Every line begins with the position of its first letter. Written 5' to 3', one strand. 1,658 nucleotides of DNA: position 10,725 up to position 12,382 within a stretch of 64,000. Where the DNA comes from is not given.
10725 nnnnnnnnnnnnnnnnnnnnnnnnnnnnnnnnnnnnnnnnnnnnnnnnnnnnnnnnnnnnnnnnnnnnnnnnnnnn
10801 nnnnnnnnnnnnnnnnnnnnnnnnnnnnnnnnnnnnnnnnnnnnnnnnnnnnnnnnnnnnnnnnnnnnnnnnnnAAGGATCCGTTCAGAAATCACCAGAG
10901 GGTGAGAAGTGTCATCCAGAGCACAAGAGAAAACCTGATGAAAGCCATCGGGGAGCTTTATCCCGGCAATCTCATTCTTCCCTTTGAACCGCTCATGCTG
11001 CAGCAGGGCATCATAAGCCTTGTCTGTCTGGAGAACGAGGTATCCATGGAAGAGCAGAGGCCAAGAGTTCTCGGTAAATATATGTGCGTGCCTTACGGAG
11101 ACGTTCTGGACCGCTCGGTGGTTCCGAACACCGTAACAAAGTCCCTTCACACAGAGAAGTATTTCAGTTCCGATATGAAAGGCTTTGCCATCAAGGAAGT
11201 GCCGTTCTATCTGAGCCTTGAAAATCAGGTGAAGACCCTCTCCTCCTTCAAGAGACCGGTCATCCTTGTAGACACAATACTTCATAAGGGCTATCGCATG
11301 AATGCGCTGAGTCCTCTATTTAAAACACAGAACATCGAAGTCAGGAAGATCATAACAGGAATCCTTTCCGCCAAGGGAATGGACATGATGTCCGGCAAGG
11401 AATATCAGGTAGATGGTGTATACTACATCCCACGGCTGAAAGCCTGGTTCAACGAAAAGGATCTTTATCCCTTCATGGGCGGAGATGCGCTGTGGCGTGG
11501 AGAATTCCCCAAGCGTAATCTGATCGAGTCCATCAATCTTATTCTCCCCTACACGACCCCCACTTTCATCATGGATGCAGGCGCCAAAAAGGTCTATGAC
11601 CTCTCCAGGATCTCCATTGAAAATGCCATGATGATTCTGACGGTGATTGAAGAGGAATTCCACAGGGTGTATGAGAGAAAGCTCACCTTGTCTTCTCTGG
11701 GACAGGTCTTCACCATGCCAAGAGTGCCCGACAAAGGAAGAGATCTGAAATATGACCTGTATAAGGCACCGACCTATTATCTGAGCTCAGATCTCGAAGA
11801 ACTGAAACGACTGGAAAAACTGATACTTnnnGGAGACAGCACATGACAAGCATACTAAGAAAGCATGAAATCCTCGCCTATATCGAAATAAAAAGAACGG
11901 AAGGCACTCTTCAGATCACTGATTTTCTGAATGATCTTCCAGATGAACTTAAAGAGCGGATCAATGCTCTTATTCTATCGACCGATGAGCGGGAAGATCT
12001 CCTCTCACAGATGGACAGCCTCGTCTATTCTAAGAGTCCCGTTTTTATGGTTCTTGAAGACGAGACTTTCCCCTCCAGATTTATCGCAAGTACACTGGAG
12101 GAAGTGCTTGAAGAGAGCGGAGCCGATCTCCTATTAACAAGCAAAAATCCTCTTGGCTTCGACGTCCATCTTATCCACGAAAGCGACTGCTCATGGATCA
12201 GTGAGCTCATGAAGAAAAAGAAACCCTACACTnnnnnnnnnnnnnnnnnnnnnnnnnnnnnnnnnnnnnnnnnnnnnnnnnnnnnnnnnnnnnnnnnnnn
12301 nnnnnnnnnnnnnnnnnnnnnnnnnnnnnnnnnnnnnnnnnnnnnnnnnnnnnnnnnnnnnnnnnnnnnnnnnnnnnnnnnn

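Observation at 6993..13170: Self-contained two-gene system: giant nucleotide-handling protein plus orphan LDH-fold partner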

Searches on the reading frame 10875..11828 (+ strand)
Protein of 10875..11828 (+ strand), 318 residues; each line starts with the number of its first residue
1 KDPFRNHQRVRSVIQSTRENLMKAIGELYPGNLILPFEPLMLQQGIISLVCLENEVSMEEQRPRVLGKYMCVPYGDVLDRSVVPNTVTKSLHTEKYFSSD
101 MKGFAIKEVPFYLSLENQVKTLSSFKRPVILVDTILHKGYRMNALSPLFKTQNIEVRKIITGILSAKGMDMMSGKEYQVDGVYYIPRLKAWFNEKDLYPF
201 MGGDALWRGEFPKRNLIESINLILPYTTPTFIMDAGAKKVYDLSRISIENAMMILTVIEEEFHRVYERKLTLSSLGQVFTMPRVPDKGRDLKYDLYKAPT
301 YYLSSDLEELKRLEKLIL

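Call 23: search_protein_families(library=pfam, proteins=[window:10875-11828:+], max_evalue=10)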
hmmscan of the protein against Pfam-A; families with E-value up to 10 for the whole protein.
window:10875-11828:+ (318 aa): 0 families

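Call 72: search_protein_representatives(protein=window:10878-11828:+)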
Query: 317 residues. Proteins with E-value up to 0.001 (for the whole library): 334; up to 1e-10: 241; up to 1e-30: 151. The best 150 are listed.
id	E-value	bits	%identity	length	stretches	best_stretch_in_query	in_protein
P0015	3.6e-143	492.8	68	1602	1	1-316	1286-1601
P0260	4.2e-112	390.8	55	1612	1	1-316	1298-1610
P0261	1.0e-108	379.7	52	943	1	1-315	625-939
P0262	1.3e-106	372.7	54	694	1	1-316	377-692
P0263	6.6e-105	367.2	51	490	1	1-314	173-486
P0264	2.0e-103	362.3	51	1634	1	1-316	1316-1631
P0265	3.2e-101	355.1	51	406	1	1-312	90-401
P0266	1.1e-96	340.3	55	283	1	40-316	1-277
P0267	1.3e-96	340.0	48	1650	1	1-316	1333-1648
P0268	2.5e-96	339.0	49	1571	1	1-313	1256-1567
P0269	3.0e-94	332.2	46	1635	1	1-316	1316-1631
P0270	1.5e-92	326.6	47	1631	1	1-313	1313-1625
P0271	1.5e-92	326.6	47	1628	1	1-316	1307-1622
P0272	2.2e-92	326.1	48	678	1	1-316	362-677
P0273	4.5e-91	321.8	47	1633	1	1-316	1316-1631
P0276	1.9e-89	316.5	46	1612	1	2-312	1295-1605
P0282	5.0e-84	298.6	45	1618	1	1-312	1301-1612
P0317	7.0e-70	252.2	40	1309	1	2-312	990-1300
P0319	9.4e-70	251.8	40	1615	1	1-316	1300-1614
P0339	3.9e-66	239.9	39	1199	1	1-313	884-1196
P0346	1.0e-64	235.2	36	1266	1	2-312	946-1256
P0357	8.9e-61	222.3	37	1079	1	5-312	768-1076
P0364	2.4e-58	214.3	34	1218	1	1-315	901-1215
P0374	1.7e-53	198.4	35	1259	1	2-312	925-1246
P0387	2.0e-46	175.2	33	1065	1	1-313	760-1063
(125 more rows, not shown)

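Call 74: find_encoding_contigs(protein=P0339, flank=6000, max_places=2)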
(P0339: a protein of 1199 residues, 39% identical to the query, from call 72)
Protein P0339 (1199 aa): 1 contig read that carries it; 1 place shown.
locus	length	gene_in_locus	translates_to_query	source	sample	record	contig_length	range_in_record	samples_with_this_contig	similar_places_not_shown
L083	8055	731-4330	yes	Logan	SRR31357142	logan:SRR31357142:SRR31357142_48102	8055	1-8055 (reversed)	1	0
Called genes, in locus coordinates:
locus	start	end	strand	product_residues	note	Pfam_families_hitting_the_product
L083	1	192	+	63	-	?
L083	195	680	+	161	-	-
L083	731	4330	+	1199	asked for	PF01467:CTP_transf_like (faint)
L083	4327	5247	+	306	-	PF00056:Ldh_1_N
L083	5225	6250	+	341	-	PF03358:FMN_red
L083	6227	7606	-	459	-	-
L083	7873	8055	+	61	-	?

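Call 75: find_encoding_contigs(protein=P0387, flank=6000, max_places=2)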
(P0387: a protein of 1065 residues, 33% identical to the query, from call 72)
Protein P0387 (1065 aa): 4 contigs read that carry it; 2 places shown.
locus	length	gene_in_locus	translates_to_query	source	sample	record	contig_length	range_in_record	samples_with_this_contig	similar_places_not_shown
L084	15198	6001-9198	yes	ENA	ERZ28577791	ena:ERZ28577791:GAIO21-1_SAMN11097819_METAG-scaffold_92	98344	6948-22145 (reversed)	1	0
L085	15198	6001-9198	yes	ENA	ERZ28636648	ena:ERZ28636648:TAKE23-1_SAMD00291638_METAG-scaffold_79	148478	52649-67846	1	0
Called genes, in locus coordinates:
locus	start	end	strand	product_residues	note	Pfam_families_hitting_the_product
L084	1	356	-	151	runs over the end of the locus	PF03788:LrgA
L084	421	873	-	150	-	PF01894:YjbQ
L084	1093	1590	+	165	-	-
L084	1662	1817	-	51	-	PF00301:Rubredoxin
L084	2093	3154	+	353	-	PF13515:FUSC_2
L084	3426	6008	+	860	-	PF01326:PPDK_N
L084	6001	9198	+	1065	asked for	-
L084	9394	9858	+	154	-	PF00011:HSP20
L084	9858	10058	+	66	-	-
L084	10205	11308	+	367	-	PF00480:ROK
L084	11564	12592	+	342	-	PF08240:ADH_N, PF00107:ADH_zinc_N, PF13602:ADH_zinc_N_2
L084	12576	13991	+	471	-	PF07690:MFS_1, PF13347:MFS_2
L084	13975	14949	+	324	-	PF00294:PfkB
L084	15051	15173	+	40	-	-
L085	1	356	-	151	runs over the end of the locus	PF03788:LrgA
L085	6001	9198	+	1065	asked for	-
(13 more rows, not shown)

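Call 76: find_encoding_contigs(protein=P0357, flank=6000, max_places=2)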
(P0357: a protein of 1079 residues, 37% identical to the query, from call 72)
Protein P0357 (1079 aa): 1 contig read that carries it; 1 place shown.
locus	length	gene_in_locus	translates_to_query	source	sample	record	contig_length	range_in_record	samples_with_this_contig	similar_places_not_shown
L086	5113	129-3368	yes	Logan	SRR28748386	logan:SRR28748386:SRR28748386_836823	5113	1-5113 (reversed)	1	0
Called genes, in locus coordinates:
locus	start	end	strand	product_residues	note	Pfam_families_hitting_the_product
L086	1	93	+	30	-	?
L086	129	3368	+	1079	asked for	PF01467:CTP_transf_like (faint)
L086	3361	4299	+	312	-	PF00056:Ldh_1_N (weak)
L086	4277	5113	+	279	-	?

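Call 77: find_encoding_contigs(protein=P0346, flank=6000, max_places=2)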
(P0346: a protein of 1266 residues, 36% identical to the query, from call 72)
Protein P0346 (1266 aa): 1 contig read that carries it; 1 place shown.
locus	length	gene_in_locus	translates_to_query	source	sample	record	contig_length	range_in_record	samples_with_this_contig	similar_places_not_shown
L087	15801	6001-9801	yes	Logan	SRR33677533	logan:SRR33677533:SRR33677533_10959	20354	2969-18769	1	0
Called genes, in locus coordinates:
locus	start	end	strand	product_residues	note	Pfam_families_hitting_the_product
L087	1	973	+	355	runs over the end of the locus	PF01321:Creatinase_N, PF00557:Peptidase_M24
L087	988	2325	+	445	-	PF00342:PGI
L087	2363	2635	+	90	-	PF06803:DUF1232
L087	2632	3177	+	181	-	PF00156:Pribosyltran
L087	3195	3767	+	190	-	PF06130:PTAC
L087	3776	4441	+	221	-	PF01791:DeoC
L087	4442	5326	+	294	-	PF00781:DAGK_cat, PF19279:YegS_C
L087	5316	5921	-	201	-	-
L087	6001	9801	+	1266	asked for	PF01467:CTP_transf_like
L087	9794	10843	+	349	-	PF00056:Ldh_1_N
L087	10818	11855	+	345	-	PF03358:FMN_red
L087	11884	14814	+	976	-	PF01869:BcrAD_BadFG, PF09989:DUF2229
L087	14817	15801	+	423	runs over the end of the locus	PF09989:DUF2229 (faint)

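Call 78: find_encoding_contigs(protein=P0364, flank=6000, max_places=2)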
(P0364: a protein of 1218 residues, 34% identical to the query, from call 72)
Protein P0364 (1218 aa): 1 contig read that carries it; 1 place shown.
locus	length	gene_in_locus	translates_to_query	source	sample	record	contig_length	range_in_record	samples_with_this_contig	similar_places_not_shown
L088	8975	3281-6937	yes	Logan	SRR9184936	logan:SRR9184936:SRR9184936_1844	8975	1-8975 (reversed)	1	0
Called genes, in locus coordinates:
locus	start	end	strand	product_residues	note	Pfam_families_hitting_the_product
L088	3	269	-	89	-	?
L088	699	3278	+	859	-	PF01326:PPDK_N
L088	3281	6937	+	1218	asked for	-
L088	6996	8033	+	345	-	PF13478:XdhC_C, PF02625:XdhC_CoxI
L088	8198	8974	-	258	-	?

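Call 79: find_encoding_contigs(protein=P0374, flank=6000, max_places=2)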
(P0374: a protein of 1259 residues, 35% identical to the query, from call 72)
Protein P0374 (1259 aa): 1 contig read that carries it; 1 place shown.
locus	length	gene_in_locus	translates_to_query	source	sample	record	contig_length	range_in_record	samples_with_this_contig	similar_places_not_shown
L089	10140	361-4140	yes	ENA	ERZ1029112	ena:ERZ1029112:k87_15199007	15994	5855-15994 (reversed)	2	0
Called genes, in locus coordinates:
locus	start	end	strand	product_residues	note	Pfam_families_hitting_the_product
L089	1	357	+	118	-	?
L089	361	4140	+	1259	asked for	-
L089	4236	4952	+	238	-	PF06161:DUF975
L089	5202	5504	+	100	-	PF20124:DUF6514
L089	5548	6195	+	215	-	PF01205:Impact_N, PF09186:DUF1949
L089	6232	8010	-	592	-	PF00009:GTP_EFTU, PF01926:MMR_HSR1 (weak), PF03144:GTP_EFTU_D2, PF22042:EF-G_D2, PF00679:EFG_C, PF21018:BipA_C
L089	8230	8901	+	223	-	PF00436:SSB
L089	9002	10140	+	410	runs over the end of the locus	PF13393:tRNA-synt_His, PF00587:tRNA-synt_2b (weak)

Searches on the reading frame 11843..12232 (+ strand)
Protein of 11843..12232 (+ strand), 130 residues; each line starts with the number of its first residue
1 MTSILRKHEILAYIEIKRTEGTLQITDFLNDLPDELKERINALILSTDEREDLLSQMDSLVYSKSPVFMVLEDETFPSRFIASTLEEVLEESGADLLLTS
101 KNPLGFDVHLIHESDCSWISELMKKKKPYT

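Call 23: search_protein_families(library=pfam, proteins=[window:11843-12232:+], max_evalue=10)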
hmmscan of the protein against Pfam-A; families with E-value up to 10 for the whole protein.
window:11843-12232:+ (130 aa): 1 family
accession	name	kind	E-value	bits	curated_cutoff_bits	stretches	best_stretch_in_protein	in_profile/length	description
PF18215.6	Rtt106_N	-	0.013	15.5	26.3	1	27-41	1-15/45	Histone chaperone Rtt106 N-terminal domain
